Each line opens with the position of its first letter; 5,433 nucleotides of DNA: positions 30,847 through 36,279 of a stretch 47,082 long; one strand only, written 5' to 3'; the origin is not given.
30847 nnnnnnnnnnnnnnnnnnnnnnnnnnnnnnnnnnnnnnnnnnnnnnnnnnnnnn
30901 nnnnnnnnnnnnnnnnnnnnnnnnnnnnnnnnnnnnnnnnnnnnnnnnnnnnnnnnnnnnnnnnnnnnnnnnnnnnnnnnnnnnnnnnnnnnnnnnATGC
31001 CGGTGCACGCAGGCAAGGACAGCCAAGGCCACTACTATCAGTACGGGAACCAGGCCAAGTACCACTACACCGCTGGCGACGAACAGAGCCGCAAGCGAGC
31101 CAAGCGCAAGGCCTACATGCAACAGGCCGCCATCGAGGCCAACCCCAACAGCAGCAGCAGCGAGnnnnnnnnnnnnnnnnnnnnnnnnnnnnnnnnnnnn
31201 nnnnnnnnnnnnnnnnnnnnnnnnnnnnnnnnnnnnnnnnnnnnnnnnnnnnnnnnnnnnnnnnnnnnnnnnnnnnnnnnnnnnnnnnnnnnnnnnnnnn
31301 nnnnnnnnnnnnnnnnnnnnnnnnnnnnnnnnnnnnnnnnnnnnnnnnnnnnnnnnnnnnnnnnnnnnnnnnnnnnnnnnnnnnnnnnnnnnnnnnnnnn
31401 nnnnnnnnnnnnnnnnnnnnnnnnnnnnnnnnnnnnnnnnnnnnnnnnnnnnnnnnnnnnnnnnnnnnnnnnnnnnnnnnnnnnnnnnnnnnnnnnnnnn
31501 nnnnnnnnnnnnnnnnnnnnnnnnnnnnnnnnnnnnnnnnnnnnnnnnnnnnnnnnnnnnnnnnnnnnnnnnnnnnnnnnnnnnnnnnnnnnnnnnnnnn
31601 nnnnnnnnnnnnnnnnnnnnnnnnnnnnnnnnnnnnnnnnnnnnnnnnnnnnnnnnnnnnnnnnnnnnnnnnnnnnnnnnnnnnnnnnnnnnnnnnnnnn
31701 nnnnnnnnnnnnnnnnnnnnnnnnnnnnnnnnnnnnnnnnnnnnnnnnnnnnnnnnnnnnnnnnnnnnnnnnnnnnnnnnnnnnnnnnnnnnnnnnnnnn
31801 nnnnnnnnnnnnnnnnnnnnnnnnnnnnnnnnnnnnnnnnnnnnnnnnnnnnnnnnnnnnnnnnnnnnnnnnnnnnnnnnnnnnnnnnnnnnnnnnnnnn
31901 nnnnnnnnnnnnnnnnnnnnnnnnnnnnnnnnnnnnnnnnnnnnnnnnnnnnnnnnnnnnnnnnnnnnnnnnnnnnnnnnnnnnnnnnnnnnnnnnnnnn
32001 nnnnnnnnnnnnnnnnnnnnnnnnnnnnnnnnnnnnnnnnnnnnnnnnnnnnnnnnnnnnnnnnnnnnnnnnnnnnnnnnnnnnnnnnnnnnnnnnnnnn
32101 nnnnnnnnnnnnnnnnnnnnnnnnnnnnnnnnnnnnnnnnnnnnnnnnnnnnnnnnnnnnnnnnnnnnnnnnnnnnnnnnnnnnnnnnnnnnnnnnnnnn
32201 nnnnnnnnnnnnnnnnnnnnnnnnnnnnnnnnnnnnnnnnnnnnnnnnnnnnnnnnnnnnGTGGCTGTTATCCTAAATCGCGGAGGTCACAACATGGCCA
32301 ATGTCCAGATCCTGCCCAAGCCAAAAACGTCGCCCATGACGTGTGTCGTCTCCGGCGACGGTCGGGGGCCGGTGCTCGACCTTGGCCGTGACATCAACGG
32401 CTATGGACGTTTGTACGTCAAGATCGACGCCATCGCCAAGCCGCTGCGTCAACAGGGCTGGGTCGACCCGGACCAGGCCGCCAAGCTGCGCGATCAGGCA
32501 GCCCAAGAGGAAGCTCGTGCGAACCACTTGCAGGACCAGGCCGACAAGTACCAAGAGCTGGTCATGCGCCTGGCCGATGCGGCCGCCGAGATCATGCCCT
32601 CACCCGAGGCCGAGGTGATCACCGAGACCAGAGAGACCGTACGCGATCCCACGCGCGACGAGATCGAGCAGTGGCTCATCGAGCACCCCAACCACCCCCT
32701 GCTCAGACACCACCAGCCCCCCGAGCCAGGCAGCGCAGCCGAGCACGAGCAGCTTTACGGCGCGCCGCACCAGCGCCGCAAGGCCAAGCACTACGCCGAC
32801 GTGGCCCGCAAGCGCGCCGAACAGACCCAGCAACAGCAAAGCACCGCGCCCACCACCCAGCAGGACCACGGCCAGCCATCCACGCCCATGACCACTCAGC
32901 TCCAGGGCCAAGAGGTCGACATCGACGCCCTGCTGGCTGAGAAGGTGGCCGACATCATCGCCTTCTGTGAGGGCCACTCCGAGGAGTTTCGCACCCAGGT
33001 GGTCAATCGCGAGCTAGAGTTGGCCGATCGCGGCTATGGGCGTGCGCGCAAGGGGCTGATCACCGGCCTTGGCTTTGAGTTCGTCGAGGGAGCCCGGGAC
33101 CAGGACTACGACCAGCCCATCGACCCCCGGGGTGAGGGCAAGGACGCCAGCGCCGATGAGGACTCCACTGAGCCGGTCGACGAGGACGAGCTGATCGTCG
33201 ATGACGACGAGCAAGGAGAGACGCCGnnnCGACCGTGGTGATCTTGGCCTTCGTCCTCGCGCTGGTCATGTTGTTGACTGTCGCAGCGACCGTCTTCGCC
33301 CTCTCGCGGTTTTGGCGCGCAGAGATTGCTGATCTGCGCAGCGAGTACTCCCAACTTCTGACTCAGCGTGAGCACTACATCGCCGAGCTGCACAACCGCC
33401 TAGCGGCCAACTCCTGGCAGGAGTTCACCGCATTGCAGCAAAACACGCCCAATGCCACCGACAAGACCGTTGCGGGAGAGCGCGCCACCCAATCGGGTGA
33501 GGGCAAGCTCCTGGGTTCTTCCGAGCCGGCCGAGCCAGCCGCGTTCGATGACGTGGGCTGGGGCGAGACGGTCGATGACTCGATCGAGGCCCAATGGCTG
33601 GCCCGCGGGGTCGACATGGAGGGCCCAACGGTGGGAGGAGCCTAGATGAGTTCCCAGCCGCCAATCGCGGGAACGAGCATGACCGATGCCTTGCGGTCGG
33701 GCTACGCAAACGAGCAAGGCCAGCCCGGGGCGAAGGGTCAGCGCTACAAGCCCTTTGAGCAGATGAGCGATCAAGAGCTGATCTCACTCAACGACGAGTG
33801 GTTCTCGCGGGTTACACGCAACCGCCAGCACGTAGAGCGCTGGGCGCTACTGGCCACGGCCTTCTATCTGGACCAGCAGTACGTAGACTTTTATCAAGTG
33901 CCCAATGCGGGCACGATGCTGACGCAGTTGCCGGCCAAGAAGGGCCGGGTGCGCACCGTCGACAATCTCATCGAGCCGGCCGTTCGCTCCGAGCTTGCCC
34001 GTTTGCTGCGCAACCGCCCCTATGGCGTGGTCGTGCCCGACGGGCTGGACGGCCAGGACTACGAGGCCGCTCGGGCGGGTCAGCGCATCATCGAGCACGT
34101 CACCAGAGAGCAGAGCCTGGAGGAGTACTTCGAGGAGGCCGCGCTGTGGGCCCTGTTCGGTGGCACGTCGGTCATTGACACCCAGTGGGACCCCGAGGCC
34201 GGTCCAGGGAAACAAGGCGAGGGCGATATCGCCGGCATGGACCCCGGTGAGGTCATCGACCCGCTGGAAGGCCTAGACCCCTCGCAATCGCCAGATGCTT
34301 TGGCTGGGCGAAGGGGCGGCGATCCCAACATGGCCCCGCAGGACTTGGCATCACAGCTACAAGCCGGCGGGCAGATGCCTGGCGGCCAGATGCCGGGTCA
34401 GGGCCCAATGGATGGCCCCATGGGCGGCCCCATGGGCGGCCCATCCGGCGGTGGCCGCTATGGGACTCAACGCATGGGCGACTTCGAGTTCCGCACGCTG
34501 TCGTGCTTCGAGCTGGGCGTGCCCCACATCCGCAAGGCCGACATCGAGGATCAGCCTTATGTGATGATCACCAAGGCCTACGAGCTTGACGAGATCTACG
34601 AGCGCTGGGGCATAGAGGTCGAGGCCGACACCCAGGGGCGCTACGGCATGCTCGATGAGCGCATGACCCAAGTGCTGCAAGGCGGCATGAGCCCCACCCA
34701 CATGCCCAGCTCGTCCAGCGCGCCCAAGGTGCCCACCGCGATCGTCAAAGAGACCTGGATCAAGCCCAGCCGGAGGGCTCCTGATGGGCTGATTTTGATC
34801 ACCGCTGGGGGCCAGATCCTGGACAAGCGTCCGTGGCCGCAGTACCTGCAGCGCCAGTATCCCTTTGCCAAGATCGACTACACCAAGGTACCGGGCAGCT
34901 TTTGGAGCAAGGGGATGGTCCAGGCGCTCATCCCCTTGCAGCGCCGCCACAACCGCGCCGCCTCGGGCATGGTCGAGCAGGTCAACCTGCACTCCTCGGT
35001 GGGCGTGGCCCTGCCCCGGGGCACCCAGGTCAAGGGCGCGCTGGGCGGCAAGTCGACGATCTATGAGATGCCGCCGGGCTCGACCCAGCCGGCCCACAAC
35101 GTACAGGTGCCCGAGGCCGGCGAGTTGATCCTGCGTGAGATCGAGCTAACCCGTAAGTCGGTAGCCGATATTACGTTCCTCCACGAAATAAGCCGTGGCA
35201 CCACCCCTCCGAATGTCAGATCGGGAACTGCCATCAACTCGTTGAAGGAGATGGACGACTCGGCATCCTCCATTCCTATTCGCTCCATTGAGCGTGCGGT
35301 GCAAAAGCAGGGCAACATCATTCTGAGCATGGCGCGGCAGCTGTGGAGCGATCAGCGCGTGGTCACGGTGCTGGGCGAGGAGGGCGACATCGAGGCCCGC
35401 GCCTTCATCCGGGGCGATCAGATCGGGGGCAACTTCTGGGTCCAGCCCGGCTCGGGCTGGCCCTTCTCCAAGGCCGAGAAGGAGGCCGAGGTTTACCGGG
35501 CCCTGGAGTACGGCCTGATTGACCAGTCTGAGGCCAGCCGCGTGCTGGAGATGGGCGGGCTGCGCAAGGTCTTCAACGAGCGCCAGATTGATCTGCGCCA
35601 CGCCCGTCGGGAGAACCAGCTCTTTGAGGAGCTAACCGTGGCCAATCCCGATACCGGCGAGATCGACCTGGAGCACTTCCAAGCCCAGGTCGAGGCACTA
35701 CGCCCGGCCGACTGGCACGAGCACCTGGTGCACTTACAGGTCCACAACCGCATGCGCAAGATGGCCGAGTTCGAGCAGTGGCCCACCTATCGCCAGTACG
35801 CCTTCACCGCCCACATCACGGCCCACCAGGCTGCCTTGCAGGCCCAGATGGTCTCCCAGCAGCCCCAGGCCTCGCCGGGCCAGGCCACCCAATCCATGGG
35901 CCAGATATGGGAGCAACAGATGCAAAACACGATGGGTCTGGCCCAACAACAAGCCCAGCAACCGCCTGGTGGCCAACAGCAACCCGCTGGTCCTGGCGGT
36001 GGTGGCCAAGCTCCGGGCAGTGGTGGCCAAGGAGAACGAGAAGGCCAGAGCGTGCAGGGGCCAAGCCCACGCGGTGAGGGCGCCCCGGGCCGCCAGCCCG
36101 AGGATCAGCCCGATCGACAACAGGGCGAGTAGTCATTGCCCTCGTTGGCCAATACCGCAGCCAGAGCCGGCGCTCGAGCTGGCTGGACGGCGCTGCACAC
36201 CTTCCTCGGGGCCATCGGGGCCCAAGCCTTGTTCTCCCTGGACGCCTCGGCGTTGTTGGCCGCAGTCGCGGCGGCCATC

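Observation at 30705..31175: Terminase large subunit split into ATPase and lid/nuclease ORFs by a spacer carrying its own SD-led 56-codon gene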

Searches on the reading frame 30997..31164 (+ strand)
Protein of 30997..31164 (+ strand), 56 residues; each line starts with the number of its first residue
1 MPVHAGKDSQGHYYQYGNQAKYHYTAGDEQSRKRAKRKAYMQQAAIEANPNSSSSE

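Call 3: search_protein_families(library=pfam, proteins=[window:30997-31164:+], max_evalue=1)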
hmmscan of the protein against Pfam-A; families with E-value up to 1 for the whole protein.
window:30997-31164:+ (56 aa): 0 families

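Call 5: search_protein_families(library=phrogs, proteins=[window:30997-31164:+], max_evalue=0.1)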
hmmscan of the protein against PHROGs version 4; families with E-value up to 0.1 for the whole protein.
window:30997-31164:+ (56 aa): 0 families

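Call 52: search_protein_representatives(protein=window:30997-31164:+)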
Query: 56 residues. Proteins with E-value up to 0.001 (for the whole library): 172; up to 1e-10: 0; up to 1e-30: 0. The best 150 are listed.
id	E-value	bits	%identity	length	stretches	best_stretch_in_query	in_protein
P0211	1.3e-10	56.5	65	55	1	1-48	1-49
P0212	6.8e-10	54.3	60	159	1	1-48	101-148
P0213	2.0e-09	52.8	58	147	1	1-48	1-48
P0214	3.0e-09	52.2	59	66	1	1-46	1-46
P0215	5.4e-09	51.5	61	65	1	1-51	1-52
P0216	9.4e-09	50.7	56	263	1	1-50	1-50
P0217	1.3e-08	50.3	53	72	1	1-49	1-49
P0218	2.7e-08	49.3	51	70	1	1-49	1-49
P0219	3.9e-08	48.8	51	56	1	1-51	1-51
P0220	4.4e-08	48.7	59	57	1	5-45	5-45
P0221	5.8e-08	48.3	57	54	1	1-49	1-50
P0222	6.0e-08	48.2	57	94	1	2-48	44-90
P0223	6.3e-08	48.2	54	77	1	1-48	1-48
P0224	8.1e-08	47.8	52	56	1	1-48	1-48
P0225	1.4e-07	47.1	52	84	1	1-50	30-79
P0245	9.5e-07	44.5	51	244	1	1-49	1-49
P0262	4.0e-06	42.6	57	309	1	1-51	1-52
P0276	9.5e-06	41.4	47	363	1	1-51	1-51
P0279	1.2e-05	41.1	57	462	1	1-49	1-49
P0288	2.2e-05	40.3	52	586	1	2-47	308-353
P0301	4.7e-05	39.2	53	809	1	2-46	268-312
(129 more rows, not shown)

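Call 58: search_protein_families(library=pfam, proteins=[P0211, P0216, P0245, P0262, P0276, P0279, P0288, P0301], max_evalue=0.01)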
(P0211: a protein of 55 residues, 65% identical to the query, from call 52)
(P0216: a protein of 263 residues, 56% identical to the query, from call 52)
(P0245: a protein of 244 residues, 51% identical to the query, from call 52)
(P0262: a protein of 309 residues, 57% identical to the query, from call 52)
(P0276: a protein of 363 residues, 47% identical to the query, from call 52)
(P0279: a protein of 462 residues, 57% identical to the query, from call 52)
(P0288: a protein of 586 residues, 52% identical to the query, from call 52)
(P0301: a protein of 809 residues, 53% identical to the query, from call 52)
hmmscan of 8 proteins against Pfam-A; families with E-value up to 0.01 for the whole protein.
P0211 (55 aa): 0 families

P0216 (263 aa): 0 families

P0245 (244 aa): 4 families
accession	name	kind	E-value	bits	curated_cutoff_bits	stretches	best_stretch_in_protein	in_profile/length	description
PF00583.31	Acetyltransf_1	-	1.6e-06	28.8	20.7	1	118-192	18-91/116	Acetyltransferase (GNAT) family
PF13302.13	Acetyltransf_3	-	0.00017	22.7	25.4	1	122-193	44-112/138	Acetyltransferase (GNAT) domain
PF13508.13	Acetyltransf_7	-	0.0014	19.4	27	1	135-193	4-59/84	Acetyltransferase (GNAT) domain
PF13673.13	Acetyltransf_10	-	0.007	16.8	23.6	0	129-193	26-84/128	Acetyltransferase (GNAT) domain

P0262 (309 aa): 2 families
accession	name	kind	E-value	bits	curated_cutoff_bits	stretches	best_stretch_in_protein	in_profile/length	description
PF14550.11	Peptidase_S78_2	-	3.1e-26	92.3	24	1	192-306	3-124/126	Putative phage serine protease XkdF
PF02915.23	Rubrerythrin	-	0.0049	17.7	22.8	1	106-159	3-58/137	Rubrerythrin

P0276 (363 aa): 1 family
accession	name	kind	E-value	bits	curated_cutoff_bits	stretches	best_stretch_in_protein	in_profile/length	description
PF10123.14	Mu-like_Pro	-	1.9e-14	54.4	25.2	1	94-295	21-185/330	Mu-like prophage I protein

P0279 (462 aa): 1 family
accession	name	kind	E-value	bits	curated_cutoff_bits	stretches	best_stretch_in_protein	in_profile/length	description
PF12329.13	TMF_DNA_bd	-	0.00061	20.2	35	1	282-335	4-60/74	TATA element modulatory factor 1 DNA binding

P0288 (586 aa): 6 families
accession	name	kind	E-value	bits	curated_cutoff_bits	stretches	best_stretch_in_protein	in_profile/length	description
PF03767.20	Acid_phosphat_B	-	1.2e-11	45.1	27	1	39-202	67-211/230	HAD superfamily, subfamily IIIB (Acid phosphatase)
PF01906.23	YbjQ_1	-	1.5e-09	38.8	23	1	379-467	18-102/103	Putative heavy-metal-binding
PF24694.1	LNS2_PITM1-3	-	0.00012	22.5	27.7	1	107-153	20-66/124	PITM 1-3, LNS2 domain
PF00702.32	Hydrolase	-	0.00051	20.9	26.4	1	47-152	2-117/191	haloacid dehalogenase-like hydrolase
PF13344.12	Hydrolase_6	-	0.0011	19.4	27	0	106-152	12-58/101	Haloacid dehalogenase-like hydrolase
PF25109.1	HAD_PNKP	-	0.0027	18.3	27.6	0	95-195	17-120/143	Polynucleotide kinase PNKP phosphatase domain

P0301 (809 aa): 6 families
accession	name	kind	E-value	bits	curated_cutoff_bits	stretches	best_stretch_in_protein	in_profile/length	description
PF03767.20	Acid_phosphat_B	-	6.5e-12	45.9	27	1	9-169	70-211/230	HAD superfamily, subfamily IIIB (Acid phosphatase)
PF00462.30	Glutaredoxin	-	8.9e-06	26.3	22.9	1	355-421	1-56/60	Glutaredoxin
PF25109.1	HAD_PNKP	-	1.4e-05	25.7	27.6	0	62-162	17-120/143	Polynucleotide kinase PNKP phosphatase domain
PF24694.1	LNS2_PITM1-3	-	1.8e-05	25.2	27.7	1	69-120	14-66/124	PITM 1-3, LNS2 domain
PF00702.32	Hydrolase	-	0.0017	19.2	26.4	0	14-119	2-117/191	haloacid dehalogenase-like hydrolase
PF13344.12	Hydrolase_6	-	0.0092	16.5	27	0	73-121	12-60/101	Haloacid dehalogenase-like hydrolase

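Call 84: find_homologous_proteins(query=window:30997-31164:+, max_evalue=0.001)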
Query window:30997-31164:+ (56 aa): 2 proteins with E <= 0.001 among 2 candidates.
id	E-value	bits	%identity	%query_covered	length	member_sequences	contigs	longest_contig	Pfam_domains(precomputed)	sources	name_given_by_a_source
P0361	9.4e-27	108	96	98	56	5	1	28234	-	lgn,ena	-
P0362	1.3e-24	102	96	82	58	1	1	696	-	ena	-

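Call 85: find_encoding_contigs(protein=P0211, flank=4000, max_places=3)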
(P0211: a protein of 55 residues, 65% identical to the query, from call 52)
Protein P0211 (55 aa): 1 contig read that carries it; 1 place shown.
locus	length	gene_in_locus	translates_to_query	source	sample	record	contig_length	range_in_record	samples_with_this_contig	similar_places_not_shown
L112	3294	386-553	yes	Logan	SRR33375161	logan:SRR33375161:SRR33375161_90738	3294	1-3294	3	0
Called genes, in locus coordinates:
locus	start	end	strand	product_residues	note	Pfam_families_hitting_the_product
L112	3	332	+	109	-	?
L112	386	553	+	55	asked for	-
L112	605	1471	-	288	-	-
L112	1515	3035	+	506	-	-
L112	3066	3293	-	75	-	?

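Call 86: find_encoding_contigs(protein=P0214, flank=4000, max_places=3)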
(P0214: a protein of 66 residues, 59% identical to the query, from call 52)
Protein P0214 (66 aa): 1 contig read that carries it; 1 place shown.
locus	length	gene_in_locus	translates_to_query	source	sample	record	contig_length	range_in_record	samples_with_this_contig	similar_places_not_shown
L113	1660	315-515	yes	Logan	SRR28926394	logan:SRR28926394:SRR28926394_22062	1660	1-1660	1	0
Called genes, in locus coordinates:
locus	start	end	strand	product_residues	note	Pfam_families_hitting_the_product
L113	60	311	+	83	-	-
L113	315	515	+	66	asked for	-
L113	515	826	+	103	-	-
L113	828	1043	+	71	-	-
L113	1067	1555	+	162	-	PF00959:Phage_lysozyme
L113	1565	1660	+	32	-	?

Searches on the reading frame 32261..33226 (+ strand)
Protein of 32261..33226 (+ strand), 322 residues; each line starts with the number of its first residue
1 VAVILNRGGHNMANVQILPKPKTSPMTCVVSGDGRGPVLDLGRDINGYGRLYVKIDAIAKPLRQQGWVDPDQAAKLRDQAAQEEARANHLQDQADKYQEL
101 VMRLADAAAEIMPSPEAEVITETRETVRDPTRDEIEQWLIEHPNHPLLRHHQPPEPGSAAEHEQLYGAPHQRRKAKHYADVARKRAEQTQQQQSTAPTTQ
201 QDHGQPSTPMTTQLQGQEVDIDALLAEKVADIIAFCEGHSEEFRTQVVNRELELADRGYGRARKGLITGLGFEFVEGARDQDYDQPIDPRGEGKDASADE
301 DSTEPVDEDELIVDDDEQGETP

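Call 3: search_protein_families(library=pfam, proteins=[window:32261-33226:+], max_evalue=1)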
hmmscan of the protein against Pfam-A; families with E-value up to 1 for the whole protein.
window:32261-33226:+ (322 aa): 3 families
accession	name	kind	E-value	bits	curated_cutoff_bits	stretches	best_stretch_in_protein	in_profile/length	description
PF24554.1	DUF7603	-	0.18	13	27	0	71-108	47-84/110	Domain of unknown function (DUF7603)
PF02711.19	Pap_E4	-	0.29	12.5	27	1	144-223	9-82/96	E4 protein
PF11382.13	MctB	-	0.29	11.2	25.6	1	65-127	121-179/306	Copper transport outer membrane protein, MctB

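Call 5: search_protein_families(library=phrogs, proteins=[window:32261-33226:+], max_evalue=0.1)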
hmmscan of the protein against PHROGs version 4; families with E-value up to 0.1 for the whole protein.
window:32261-33226:+ (322 aa): 0 families

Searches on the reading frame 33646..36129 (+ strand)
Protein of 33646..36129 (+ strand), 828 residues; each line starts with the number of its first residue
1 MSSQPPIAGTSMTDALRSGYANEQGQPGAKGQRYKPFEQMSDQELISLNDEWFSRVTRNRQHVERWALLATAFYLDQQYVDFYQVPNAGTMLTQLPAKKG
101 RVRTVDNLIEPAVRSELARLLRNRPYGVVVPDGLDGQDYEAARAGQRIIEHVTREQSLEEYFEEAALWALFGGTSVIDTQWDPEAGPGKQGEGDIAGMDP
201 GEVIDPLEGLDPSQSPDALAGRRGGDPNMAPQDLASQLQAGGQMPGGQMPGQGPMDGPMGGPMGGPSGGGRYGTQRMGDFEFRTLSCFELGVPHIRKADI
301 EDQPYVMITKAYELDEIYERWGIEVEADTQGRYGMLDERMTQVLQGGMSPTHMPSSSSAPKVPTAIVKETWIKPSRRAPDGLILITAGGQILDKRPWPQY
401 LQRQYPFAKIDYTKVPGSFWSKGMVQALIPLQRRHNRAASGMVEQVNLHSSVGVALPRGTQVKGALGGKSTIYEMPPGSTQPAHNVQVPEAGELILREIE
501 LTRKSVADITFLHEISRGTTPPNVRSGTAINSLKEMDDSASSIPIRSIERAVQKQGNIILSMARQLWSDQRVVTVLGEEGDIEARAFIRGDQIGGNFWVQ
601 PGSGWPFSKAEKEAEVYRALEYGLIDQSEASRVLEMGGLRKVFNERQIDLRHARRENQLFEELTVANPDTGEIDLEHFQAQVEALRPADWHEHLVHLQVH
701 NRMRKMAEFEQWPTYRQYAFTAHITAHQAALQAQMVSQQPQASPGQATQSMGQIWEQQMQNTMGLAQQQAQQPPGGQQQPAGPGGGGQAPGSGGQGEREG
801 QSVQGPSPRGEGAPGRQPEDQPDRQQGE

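Call 60: search_protein_families(library=phrogs, proteins=[window:33646-36129:+], max_evalue=0.00001)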
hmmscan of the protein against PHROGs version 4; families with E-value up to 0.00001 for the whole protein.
window:33646-36129:+ (828 aa): 1 family
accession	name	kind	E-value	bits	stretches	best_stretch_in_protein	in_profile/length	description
phrog_156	-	head and packaging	2.7e-28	99.8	2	278-583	146-477/681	portal protein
